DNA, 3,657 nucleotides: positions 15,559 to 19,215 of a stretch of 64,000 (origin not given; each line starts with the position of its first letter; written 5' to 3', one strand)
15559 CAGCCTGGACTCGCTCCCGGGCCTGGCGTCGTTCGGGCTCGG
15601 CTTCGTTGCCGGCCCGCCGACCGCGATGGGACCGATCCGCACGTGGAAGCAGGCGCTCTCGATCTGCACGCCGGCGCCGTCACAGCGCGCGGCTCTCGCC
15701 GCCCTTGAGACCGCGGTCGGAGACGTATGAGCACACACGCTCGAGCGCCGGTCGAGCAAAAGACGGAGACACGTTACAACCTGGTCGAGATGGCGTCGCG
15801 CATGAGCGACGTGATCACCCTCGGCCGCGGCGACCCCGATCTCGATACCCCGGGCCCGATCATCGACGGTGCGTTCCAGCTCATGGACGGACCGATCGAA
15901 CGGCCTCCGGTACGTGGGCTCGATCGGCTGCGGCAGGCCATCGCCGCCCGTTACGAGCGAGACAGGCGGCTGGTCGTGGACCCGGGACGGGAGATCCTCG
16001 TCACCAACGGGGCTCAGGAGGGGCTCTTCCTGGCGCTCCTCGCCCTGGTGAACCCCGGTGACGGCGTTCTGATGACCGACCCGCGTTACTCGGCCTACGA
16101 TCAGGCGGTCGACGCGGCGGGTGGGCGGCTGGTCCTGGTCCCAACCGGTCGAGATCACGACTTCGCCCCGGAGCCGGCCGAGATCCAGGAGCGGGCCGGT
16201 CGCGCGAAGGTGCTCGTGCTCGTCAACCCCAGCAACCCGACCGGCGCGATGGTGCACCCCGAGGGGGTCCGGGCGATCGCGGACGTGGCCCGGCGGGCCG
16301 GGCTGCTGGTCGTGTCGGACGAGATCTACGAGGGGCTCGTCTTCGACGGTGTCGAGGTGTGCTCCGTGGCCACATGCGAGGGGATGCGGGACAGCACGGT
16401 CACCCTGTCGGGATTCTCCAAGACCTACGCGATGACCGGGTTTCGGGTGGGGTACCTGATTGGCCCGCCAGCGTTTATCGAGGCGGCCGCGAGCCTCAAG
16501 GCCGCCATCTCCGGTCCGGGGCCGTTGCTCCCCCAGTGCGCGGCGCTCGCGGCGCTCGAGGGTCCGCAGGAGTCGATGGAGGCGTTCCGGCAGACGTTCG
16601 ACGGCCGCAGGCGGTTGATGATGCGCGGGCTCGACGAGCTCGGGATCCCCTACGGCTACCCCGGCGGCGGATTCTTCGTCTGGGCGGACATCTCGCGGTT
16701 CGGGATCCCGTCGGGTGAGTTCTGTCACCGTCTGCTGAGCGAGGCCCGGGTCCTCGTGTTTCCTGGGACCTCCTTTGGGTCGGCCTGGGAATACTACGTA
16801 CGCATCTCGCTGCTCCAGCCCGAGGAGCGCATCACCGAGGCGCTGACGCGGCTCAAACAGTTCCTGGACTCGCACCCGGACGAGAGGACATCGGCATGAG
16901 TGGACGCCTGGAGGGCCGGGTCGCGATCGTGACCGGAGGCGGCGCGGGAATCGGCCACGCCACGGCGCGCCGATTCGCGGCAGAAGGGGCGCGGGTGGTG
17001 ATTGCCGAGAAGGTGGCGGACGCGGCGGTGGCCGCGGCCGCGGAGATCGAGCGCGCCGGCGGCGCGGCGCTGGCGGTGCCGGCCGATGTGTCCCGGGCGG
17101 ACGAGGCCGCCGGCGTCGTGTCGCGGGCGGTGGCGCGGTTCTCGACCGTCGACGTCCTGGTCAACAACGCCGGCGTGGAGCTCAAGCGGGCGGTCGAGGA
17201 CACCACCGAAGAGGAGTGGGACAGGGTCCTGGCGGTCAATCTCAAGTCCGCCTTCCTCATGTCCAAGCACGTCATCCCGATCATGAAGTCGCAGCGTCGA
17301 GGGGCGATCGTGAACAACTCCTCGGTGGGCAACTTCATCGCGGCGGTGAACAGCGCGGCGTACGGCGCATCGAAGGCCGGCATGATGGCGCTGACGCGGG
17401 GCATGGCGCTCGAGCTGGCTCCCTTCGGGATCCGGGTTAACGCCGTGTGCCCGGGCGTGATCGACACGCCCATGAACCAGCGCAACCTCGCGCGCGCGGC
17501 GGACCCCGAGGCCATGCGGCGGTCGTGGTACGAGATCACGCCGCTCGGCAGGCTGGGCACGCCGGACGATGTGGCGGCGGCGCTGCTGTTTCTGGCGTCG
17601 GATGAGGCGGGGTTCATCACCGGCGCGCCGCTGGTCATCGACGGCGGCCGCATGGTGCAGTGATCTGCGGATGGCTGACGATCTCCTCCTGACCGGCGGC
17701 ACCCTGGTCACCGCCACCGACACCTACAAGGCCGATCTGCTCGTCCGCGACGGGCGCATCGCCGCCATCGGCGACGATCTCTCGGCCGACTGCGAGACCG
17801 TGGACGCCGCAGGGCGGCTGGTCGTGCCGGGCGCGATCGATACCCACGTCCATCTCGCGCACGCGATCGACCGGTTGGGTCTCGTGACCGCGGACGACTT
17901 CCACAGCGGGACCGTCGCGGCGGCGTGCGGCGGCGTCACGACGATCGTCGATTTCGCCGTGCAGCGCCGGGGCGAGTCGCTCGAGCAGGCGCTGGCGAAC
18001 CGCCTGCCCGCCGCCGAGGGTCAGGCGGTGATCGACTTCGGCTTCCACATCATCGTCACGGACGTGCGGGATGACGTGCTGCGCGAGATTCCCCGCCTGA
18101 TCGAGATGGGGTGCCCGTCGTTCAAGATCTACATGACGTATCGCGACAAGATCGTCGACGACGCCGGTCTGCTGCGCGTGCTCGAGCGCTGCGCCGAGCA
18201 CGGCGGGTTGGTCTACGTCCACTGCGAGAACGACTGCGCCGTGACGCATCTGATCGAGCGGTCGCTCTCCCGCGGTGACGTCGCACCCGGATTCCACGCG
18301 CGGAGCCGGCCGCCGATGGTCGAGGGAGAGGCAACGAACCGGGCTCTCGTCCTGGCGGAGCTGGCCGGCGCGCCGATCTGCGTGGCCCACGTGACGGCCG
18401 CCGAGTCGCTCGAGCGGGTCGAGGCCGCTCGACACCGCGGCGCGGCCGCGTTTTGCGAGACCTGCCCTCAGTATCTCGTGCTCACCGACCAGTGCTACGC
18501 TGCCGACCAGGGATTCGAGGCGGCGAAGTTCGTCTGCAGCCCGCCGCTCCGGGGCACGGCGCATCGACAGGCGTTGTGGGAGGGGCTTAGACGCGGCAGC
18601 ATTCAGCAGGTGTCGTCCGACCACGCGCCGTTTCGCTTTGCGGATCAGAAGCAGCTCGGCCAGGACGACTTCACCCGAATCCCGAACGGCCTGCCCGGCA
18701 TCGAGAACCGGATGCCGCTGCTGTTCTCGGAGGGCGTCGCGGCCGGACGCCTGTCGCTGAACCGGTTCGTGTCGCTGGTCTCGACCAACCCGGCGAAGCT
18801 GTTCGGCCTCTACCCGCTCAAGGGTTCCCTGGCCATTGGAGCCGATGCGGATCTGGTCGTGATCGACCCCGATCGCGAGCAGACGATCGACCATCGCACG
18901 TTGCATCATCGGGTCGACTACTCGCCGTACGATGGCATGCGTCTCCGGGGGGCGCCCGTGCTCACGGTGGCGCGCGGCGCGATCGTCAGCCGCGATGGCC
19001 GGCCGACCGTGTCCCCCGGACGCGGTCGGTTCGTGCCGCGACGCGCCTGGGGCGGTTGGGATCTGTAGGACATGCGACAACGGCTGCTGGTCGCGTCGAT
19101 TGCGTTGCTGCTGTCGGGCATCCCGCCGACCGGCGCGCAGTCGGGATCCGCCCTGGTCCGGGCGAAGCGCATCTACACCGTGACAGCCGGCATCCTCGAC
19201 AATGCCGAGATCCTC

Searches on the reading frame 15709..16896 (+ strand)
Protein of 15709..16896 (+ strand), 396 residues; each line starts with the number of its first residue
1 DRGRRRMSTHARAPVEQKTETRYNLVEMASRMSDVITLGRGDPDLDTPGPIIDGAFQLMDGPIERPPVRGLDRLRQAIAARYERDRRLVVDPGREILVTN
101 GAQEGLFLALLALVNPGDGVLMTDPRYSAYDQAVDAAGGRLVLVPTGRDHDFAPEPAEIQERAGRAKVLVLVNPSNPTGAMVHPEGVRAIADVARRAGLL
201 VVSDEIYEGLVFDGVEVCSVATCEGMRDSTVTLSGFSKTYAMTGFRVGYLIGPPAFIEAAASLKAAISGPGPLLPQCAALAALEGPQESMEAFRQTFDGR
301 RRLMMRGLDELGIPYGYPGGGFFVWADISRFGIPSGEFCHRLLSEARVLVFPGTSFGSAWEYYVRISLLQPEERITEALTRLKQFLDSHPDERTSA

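Call 42: search_protein_families(library=pfam, proteins=[window:15709-16896:+], max_evalue=0.00001)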
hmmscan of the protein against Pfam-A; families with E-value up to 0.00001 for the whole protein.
window:15709-16896:+ (396 aa): 1 family
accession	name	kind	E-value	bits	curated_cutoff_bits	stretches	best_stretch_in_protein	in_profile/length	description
PF00155.27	Aminotran_1_2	-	1.6e-59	202.4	19.7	1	34-382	2-361/361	Aminotransferase class I and II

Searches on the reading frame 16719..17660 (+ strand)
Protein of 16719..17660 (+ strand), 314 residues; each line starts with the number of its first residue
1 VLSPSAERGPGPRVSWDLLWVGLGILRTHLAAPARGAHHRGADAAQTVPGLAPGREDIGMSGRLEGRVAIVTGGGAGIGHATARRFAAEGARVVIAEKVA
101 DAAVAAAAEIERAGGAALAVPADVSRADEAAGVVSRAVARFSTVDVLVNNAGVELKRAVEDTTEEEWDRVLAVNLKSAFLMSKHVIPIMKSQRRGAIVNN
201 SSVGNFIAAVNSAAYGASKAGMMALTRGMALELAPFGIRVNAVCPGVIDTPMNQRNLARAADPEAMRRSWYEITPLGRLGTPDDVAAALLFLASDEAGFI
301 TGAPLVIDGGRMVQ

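Call 42: search_protein_families(library=pfam, proteins=[window:16719-17660:+], max_evalue=0.00001)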
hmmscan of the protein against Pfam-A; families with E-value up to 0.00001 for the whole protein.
window:16719-17660:+ (314 aa): 4 families
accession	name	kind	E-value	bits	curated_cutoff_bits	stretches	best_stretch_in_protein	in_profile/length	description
PF13561.12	adh_short_C2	-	7.2e-69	232.4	27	1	76-310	6-234/236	Enoyl-(Acyl carrier protein) reductase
PF00106.31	adh_short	-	1.1e-59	201.7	26.6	1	67-256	1-190/195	short chain dehydrogenase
PF08659.16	KR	-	3e-13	50.5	22.6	1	70-227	4-161/180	KR domain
PF23441.1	SDR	-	4.5e-10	39.8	27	1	173-311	121-255/258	SDR-like rossmann domain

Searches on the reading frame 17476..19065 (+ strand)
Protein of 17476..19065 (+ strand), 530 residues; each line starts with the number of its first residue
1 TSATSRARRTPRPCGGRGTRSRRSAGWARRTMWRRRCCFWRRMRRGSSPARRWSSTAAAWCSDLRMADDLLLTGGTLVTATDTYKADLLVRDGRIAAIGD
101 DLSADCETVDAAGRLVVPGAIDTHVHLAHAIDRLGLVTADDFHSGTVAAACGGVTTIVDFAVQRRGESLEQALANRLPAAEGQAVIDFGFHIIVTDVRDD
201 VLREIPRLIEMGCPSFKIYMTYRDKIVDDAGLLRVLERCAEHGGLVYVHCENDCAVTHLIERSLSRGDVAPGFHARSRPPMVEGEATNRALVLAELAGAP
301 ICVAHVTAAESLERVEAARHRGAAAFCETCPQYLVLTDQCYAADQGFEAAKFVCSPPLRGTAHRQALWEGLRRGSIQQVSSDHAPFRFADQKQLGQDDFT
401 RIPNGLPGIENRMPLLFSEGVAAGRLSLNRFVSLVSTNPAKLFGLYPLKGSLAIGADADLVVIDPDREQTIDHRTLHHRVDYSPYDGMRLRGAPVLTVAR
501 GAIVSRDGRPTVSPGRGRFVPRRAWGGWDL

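Call 42: search_protein_families(library=pfam, proteins=[window:17476-19065:+], max_evalue=0.00001)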
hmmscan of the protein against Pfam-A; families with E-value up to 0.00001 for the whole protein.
window:17476-19065:+ (530 aa): 2 families
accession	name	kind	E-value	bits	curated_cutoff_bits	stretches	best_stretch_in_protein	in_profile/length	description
PF01979.26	Amidohydro_1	-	9.7e-21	74.8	25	1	115-504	1-345/345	Amidohydrolase family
PF07969.17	Amidohydro_3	-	4.7e-15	56.5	29.7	1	424-504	405-471/472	Amidohydrolase family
